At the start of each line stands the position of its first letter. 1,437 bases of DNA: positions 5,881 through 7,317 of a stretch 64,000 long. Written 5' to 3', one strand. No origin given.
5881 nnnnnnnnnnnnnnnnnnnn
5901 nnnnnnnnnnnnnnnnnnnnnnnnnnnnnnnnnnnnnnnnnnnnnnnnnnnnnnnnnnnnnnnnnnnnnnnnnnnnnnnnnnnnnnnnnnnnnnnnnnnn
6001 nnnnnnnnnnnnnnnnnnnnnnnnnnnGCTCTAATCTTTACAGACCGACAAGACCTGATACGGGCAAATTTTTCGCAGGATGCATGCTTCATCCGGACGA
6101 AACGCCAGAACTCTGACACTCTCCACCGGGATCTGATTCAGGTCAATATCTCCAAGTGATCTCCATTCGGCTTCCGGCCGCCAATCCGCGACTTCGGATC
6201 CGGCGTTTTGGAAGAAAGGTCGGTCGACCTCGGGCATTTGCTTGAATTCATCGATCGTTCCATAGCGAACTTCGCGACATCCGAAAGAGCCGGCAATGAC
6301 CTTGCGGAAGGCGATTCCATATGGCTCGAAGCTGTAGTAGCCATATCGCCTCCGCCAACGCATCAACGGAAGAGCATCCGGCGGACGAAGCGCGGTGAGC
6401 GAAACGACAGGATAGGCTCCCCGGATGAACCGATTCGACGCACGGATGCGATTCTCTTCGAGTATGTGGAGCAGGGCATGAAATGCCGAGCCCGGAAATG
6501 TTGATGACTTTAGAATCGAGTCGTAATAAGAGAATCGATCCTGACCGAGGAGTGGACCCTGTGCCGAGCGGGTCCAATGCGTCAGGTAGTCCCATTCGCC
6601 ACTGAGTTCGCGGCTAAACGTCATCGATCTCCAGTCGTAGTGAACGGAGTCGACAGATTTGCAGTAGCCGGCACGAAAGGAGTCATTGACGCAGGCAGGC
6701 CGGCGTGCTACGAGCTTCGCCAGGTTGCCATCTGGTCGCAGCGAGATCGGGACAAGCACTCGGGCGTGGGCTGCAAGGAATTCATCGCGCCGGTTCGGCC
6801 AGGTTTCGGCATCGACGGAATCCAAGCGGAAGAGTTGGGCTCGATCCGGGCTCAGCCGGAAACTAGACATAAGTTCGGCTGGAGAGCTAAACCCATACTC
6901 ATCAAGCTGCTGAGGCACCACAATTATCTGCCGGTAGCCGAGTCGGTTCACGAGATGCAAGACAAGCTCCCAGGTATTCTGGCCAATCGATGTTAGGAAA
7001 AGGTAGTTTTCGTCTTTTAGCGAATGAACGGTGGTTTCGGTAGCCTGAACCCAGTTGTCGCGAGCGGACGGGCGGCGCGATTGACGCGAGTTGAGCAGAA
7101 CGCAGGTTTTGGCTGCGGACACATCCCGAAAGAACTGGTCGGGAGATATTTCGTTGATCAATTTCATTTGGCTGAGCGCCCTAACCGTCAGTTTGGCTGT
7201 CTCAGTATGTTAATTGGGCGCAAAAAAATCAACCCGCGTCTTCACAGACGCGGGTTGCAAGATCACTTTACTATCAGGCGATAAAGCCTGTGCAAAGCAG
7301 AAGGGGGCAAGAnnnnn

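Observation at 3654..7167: Compact cluster of uncharacterised genes: Cys-rich protein, three zinc-ribbon or small proteins, a membrane peptide and a 378-aa Trp/Arg-rich protein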

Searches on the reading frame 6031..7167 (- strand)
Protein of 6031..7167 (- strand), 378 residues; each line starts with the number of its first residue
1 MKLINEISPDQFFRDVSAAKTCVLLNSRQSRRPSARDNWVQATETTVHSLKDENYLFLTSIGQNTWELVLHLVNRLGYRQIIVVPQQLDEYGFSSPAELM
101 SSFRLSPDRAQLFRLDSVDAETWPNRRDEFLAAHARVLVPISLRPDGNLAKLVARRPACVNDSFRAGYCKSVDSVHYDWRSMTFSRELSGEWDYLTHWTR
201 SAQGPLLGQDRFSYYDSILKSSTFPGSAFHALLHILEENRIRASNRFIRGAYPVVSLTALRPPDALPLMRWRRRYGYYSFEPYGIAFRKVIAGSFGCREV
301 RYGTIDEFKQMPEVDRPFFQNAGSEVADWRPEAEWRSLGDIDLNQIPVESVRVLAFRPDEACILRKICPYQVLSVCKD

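Call 3: search_protein_families(library=pfam, proteins=[window:6031-7167:-], max_evalue=1)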
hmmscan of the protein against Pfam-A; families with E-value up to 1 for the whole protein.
window:6031-7167:- (378 aa): 0 families

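Call 4: search_protein_families(library=padloc, proteins=[window:6031-7167:-], max_evalue=1)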
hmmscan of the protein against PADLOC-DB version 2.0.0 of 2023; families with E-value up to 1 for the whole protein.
window:6031-7167:- (378 aa): 0 families

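Call 5: search_protein_families(library=ncbifam, proteins=[window:6031-7167:-], max_evalue=1)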
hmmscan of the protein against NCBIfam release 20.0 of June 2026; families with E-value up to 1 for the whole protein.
window:6031-7167:- (378 aa): 0 families

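Call 6: find_encoding_contigs(protein=window:6031-7167:-, flank=10000, max_places=10)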
Protein window:6031-7167:- (378 aa): 2 contigs read that carry it; 2 places shown.
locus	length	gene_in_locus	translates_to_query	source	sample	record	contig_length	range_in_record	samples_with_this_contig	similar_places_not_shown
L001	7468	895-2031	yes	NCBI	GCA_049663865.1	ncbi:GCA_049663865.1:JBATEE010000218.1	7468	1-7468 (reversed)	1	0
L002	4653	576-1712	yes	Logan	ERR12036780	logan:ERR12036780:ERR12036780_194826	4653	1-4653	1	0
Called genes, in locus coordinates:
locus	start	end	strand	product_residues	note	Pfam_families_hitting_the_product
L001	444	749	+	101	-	-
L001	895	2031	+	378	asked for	-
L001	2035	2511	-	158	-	-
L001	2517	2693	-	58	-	-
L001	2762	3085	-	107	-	-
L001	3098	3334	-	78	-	-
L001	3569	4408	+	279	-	-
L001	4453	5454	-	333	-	PF00814:TsaD, PF22521:HypF_C_2 (weak)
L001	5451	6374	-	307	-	PF07949:YbbR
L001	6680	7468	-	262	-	PF13517:FG-GAP_3 (faint)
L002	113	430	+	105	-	-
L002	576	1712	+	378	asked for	-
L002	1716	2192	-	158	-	-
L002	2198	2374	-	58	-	-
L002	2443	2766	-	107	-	-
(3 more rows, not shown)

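Call 7: search_solved_structures(query=window:6031-7167:-, max_evalue=10)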
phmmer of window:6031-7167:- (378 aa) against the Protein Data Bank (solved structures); distinct sequences matched with E-value up to 10: 1.
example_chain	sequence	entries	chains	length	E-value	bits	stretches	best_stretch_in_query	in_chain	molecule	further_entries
7xp0_A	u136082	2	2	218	0.24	13.9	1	107-157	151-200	Probable transcriptional regulator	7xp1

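Call 9: find_homologous_proteins(query=window:6031-7167:-, max_evalue=0.001)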
Query window:6031-7167:- (378 aa): 217 proteins with E <= 0.001 among 2954 candidates; the best 120 are listed.
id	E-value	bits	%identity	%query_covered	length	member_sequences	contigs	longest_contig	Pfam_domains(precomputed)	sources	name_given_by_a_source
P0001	8.4e-259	876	100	100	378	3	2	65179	-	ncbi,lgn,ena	ncbi:MAG: hypothetical protein WBP42_14760 [Candidatus Zixiibacteriota bacterium]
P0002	9.4e-152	524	61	98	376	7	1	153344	-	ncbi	-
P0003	6.6e-146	505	60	98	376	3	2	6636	-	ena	-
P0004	6.2e-145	501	59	99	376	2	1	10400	-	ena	-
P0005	1.4e-142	494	57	99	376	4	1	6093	-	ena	-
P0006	1.3e-123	431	51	99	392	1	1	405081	-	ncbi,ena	-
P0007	1.7e-121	424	53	98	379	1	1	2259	-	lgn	-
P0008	3.2e-119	417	52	98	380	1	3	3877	-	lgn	-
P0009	6.3e-117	409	52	98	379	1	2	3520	-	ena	-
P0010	2.3e-116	407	50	97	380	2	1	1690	-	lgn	-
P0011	3.2e-116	407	51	99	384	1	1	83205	-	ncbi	-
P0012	1.1e-115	405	51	96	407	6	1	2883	-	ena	-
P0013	3.7e-113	397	50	98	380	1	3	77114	-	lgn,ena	-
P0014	2.1e-112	394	50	98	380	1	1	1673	-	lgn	-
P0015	2.4e-112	394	49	98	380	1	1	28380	-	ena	-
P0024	2.3e-88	315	44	94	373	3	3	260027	-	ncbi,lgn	-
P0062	2.4e-69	253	35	96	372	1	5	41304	-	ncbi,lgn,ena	-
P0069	1.3e-64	237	36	94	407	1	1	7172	-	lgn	-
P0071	8.3e-64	234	36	99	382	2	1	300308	-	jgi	jgi:hypothetical protein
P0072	1.1e-63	234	33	96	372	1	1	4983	-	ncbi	-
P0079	5.8e-63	232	40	88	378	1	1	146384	-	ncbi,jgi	jgi:hypothetical protein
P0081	2.1e-61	226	35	94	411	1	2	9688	-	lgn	-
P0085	2.1e-60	223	40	88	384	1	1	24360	-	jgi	-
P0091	1.1e-58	217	34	93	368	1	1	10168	-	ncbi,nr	ncbi:MAG: hypothetical protein GF315_14295 [candidate division Zixibacteria bacterium]|nr:hypothetic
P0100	2.9e-57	213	34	96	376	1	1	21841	-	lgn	-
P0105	3.7e-56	209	31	95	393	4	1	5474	-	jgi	-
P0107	7.2e-56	208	31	95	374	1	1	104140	-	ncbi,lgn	-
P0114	1.1e-54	204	33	92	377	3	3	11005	-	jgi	jgi:hypothetical protein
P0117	1.9e-54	204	35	94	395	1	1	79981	-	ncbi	-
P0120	4.2e-54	202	36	94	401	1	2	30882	-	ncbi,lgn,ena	-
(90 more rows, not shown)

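Call 14: find_encoding_contigs(protein=P0024, flank=8000, max_places=2)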
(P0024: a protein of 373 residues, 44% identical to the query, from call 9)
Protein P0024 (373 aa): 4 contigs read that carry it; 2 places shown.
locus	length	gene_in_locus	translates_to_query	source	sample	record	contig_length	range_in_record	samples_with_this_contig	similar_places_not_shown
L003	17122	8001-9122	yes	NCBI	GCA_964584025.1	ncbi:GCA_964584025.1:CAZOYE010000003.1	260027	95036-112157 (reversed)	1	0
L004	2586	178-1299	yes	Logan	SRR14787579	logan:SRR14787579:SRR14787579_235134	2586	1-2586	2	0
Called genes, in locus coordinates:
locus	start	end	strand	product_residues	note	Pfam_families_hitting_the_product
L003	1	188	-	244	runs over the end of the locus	-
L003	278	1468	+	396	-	PF01546:Peptidase_M20, PF07687:M20_dimer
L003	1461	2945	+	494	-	-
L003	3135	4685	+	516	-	PF13517:FG-GAP_3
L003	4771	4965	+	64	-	-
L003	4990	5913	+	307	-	PF07949:YbbR (weak)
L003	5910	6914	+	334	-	PF00814:TsaD, PF22521:HypF_C_2 (weak)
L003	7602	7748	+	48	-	-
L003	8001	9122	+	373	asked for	-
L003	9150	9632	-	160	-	-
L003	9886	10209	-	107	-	-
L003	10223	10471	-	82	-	-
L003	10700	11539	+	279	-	-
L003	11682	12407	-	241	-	PF00106:adh_short, PF08659:KR (weak), PF13561:adh_short_C2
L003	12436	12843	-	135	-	PF01242:PTPS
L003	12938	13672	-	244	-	PF23441:SDR (faint), PF00106:adh_short, PF08659:KR, PF13561:adh_short_C2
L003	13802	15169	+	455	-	PF00291:PALP, PF00571:CBS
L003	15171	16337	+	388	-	PF01053:Cys_Met_Meta_PP, PF06838:Met_gamma_lyase (weak), PF00155:Aminotran_1_2, PF01041:DegT_DnrJ_EryC1 (weak)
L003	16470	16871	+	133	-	PF03625:DUF302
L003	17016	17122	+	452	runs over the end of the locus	PF01943:Polysacc_synt, PF13440:Polysacc_synt_3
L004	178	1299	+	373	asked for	-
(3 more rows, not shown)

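Call 15: find_encoding_contigs(protein=P0006, flank=8000, max_places=2)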
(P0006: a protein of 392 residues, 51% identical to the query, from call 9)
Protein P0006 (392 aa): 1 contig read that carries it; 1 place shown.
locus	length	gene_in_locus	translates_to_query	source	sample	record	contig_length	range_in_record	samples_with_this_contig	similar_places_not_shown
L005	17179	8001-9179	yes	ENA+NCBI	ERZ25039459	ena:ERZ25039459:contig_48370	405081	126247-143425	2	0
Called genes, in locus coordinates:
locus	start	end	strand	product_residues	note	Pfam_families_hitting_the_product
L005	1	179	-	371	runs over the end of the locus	PF13439:Glyco_transf_4, PF00534:Glycos_transf_1, PF13692:Glyco_trans_1_4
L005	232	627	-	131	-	PF03625:DUF302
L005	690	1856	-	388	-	PF01053:Cys_Met_Meta_PP, PF00155:Aminotran_1_2, PF01212:Beta_elim_lyase (faint), PF06838:Met_gamma_lyase (weak)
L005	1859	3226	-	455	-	PF00291:PALP, PF00571:CBS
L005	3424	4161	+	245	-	PF00106:adh_short, PF08659:KR, PF13561:adh_short_C2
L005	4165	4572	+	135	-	PF01242:PTPS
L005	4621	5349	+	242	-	PF00106:adh_short, PF08659:KR, PF13561:adh_short_C2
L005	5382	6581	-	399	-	-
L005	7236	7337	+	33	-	-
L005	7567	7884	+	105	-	-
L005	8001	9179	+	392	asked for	-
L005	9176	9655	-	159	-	-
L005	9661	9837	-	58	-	-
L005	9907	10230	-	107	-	-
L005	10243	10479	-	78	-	-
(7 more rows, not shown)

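Call 16: find_encoding_contigs(protein=P0071, flank=8000, max_places=2)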
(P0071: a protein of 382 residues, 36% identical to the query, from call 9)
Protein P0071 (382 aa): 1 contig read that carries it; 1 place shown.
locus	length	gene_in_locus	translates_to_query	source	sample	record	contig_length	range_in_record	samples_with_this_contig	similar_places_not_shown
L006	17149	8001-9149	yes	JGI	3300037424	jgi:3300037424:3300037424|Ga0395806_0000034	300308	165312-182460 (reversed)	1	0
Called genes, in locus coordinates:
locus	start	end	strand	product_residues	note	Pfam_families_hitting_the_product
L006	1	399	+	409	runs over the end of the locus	PF00994:MoCF_biosynth, PF18146:CinA_KH, PF02464:CinA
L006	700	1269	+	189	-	PF10469:AKAP7_NLS (weak), PF02834:LigT_PEase, PF13563:2_5_RNA_ligase2, PF02834:LigT_PEase (weak)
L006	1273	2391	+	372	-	PF00154:RecA_N, PF08423:Rad51, PF06745:ATPase (weak), PF27531:MT3502_N (weak), PF21096:RecA_C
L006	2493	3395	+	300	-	-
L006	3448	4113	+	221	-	-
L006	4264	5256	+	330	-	PF00155:Aminotran_1_2, PF00202:Aminotran_3 (faint), PF01212:Beta_elim_lyase, PF01053:Cys_Met_Meta_PP (weak)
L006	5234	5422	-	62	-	-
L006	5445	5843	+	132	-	-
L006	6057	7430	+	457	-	PF01569:PAP2, PF22778:VCPO_2nd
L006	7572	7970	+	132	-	PF00583:Acetyltransf_1, PF13673:Acetyltransf_10, PF13508:Acetyltransf_7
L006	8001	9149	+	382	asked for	-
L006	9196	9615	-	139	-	-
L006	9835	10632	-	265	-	-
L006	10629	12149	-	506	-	-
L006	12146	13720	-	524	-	-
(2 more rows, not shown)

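Call 19: find_encoding_contigs(protein=P0107, flank=8000, max_places=2)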
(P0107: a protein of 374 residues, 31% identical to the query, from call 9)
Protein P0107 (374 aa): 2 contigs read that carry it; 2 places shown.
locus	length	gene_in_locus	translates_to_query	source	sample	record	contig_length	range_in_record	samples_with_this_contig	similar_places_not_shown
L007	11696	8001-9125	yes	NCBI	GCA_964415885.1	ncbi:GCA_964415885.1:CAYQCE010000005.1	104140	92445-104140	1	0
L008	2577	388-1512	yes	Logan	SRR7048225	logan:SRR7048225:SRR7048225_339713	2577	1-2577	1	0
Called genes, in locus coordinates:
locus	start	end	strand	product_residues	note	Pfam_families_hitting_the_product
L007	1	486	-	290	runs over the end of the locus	PF17827:PrmC_N, PF03602:Cons_hypoth95 (weak), PF02384:N6_Mtase (weak), PF06325:PrmA (weak), PF05175:MTS, PF09445:Methyltransf_15 (weak), PF13847:Methyltransf_31, PF13649:Methyltransf_25, +1 more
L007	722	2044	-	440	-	PF01523:PmbA_TldD_1st (faint), PF19290:PmbA_TldD_2nd, PF19289:PmbA_TldD_3rd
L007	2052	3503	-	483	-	PF01523:PmbA_TldD_1st, PF19290:PmbA_TldD_2nd (weak), PF19289:PmbA_TldD_3rd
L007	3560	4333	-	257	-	PF25084:LbH_EIF2B (faint), PF00132:Hexapep, PF25087:GMPPB_C (weak), PF00132:Hexapep, PF13720:Acetyltransf_11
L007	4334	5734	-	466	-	PF03331:LpxC, PF07977:FabA, PF22817:ApeP-like (weak), PF22818:ApeI-like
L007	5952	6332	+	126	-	PF02537:CRCB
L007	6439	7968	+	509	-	PF00221:Lyase_aromatic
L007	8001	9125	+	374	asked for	-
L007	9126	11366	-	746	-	PF18072:FGAR-AT_linker, PF00586:AIRS, PF02769:AIRS_C, PF00586:AIRS, PF02769:AIRS_C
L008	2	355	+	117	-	?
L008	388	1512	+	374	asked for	-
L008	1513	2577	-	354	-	?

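Call 20: find_encoding_contigs(protein=P0079, flank=8000, max_places=2)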
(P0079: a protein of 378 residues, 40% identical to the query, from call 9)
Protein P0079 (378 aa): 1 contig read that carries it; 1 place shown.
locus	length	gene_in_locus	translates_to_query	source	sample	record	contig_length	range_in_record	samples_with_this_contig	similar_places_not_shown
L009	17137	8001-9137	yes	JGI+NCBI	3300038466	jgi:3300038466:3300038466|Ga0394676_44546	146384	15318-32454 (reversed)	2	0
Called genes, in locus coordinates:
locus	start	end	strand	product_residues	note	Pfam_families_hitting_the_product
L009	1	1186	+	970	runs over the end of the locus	PF00112:Peptidase_C1, PF02412:TSP_3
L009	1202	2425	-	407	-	PF00248:Aldo_ket_red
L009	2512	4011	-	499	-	PF12801:Fer4_5, PF13484:Fer4_16 (faint), PF12801:Fer4_5 (weak), PF13187:Fer4_9 (faint), PF12837:Fer4_6 (faint), PF13237:Fer4_10 (faint), PF12838:Fer4_7 (weak), PF00037:Fer4 (weak)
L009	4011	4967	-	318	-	PF04015:DUF362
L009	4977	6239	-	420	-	PF20244:DUF6599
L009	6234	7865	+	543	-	PF00171:Aldedh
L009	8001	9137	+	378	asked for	-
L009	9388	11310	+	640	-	PF26549:Tricorn_N (faint), PF02129:Peptidase_S15, PF20434:BD-FAE, PF01738:DLH, PF12146:Hydrolase_4 (faint), PF12697:Abhydrolase_6 (faint), PF00326:Peptidase_S9, PF07859:Abhydrolase_3 (faint)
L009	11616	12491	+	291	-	PF00404:Dockerin_1 (faint)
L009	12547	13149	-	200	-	PF01252:Peptidase_A8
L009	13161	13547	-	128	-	PF01258:zf-dskA_traR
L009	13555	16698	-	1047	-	PF00133:tRNA-synt_1, PF09334:tRNA-synt_1g (faint), PF08264:Anticodon_1, PF19302:DUF5915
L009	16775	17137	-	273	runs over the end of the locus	PF01048:PNP_UDP_1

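Call 21: predict_structure(alignment_id=A1)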
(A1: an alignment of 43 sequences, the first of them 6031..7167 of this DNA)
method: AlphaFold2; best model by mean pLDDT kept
length: 378 residues; sequences in the alignment: 43
mean_pLDDT: 92.8   pTM: 0.89
mean pLDDT of the five models: 92.8, 92.3, 91.0, 90.9, 90.8
residues with pLDDT >= 90: 304; 70-90: 64; 50-70: 6; < 50: 4
segments of 3 or more residues with pLDDT < 50: none
pLDDT, mean of each block of 10 residues (from residue 1): 89 97 94 95 97 93 96 97 95 95 97 90 94 97 96 91 94 83 90 95 90 98 95 96 91 96 85 56 96 96 95 96 79 94 98 97 98 93
secondary structure, 60 per line:
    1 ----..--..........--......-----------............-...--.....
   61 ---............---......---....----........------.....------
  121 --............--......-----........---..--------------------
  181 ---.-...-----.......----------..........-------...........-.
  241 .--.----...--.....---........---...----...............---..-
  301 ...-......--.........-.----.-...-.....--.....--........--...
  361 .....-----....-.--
elements in order: H9-18 E21-26 H38-49 E56-60 H64-75 E79-84 H88-91 H96-103 E110-114 H123-134 E137-142 H148-155 E194-200 H211-220 H228-238 E254-258 H262-269 E280-288 H289-294 E301-303 H305-310 H313-318 E319-321 E334-338 E351-355 H358-365 E371-374

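Call 26: search_protein_families(library=pfam, alignment_id=A1, max_evalue=1)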
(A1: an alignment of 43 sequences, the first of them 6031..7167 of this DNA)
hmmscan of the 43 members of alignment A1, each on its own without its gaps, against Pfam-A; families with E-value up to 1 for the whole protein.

A. member 1, window:6031-7167:- (378 aa): 0 families

B. families by the number of members that match (of 43 scanned): 7 families
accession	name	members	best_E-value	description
PF10899.13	AbiGi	4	0.014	Putative abortive phage resistance protein AbiGi, antitoxin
PF02481.21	DNA_processg_A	1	0.023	DNA recombination-mediator protein A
PF07496.21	zf-CW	1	0.11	CW-type Zinc Finger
PF20627.2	TBX2-3_RD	1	0.14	T-box transcription factor 2/3, repressor domain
PF04328.18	Sel_put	1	0.16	Selenoprotein, putative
PF16227.11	DUF4886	1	0.21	Domain of unknown function (DUF4886)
PF19708.4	DUF6205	1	0.27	Family of unknown function (DUF6205)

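Call 35: find_related_loci(query=A1, collection=genome_contigs, flank=8000)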
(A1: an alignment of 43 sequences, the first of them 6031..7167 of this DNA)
Query A1 (378 aa) in genome_contigs; peptide patterns used: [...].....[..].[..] (x = any residue, [..] = any of these).
137 stretches matched a pattern; 104 encode a relative of the query (tblastn E <= 1e-3); the best 80 are kept; 80 distinct loci.
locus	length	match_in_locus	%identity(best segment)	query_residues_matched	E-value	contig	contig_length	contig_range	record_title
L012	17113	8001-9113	61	5-375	9e-155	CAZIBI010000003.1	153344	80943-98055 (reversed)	MAG TPA_asm: uncultured Ignavibacteria bacterium isolate binchicken_co199_86 genome assembly, contig: NODE_119_length_15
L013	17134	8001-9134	51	1-375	2e-126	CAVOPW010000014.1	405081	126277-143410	MAG: uncultured bacterium isolate MFD00032.bin.2.168 genome assembly, contig: contig_48370, whole genome shotgun sequenc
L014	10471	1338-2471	51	1-375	7e-121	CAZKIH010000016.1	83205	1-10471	MAG TPA_asm: uncultured Ignavibacteria bacterium isolate SRP173033_co2_66 genome assembly, contig: NODE_86_length_83205_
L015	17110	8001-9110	45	18-378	6e-93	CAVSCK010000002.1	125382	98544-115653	MAG: uncultured bacterium isolate MFD05942.bin.1.428 genome assembly, contig: contig_128268, whole genome shotgun sequen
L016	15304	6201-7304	43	15-373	2e-91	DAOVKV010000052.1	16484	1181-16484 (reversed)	MAG TPA_asm: bacterium isolate CSMAG_1428 CSMAG_1428_k141_967422_length_16484_cov_18.0106, whole genome shotgun sequence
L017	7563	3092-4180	44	20-373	3e-91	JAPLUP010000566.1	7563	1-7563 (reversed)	MAG: Candidatus Zixiibacteriota bacterium isolate LacPavin_0920_SED4_MAG_53_9 LacPavin_0920_SED4_scaffold_2016782, whole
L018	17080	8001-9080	45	15-372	7e-91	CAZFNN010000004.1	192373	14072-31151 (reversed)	MAG TPA_asm: uncultured Ignavibacteria bacterium isolate SRP323723_co1_126 genome assembly, contig: NODE_46_length_19237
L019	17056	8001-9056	43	24-375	2e-88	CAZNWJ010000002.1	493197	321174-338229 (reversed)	MAG TPA_asm: uncultured Ignavibacteria bacterium isolate binchicken_co16_17 genome assembly, contig: NODE_5_length_49319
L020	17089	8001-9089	43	20-373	2e-87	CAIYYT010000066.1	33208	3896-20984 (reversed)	uncultured bacterium isolate AlinenSedimentsCore2_bin-0496 genome assembly, contig: bin-0496:066/266, whole genome shotg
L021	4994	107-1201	41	19-376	9e-87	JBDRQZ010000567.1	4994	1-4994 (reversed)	MAG: bacterium isolate MEGAHIT-group-2.70 k141_868342, whole genome shotgun sequence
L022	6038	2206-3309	37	16-377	1e-74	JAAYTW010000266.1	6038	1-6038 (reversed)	MAG: Candidatus Zixiibacteriota bacterium isolate AS27yjCOA_100 128686_AS27, whole genome shotgun sequence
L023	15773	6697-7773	38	19-372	6e-74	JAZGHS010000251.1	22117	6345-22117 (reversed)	MAG: Candidatus Zixiibacteriota bacterium isolate SCS6bin.4 SCS6bin.4_251, whole genome shotgun sequence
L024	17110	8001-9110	37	11-375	2e-73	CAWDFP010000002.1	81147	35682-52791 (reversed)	MAG: uncultured candidate division Zixibacteria bacterium isolate MFD05942.bin.2.45 genome assembly, contig: contig_1064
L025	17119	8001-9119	37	11-378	5e-69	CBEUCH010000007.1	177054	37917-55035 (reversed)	MAG TPA_asm: uncultured bacterium isolate SRR19160658_binner12_Refined_30 genome assembly, contig: ERZ26800495.7, whole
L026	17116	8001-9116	37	22-376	1e-68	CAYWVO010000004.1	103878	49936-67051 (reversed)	MAG TPA_asm: uncultured Ignavibacteria bacterium isolate SRP141376_co1_44 genome assembly, contig: NODE_481_length_10387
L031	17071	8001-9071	37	24-369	2e-66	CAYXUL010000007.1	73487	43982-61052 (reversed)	MAG TPA_asm: uncultured Ignavibacteria bacterium isolate SRP214966_co3_82 genome assembly, contig: NODE_173_length_73487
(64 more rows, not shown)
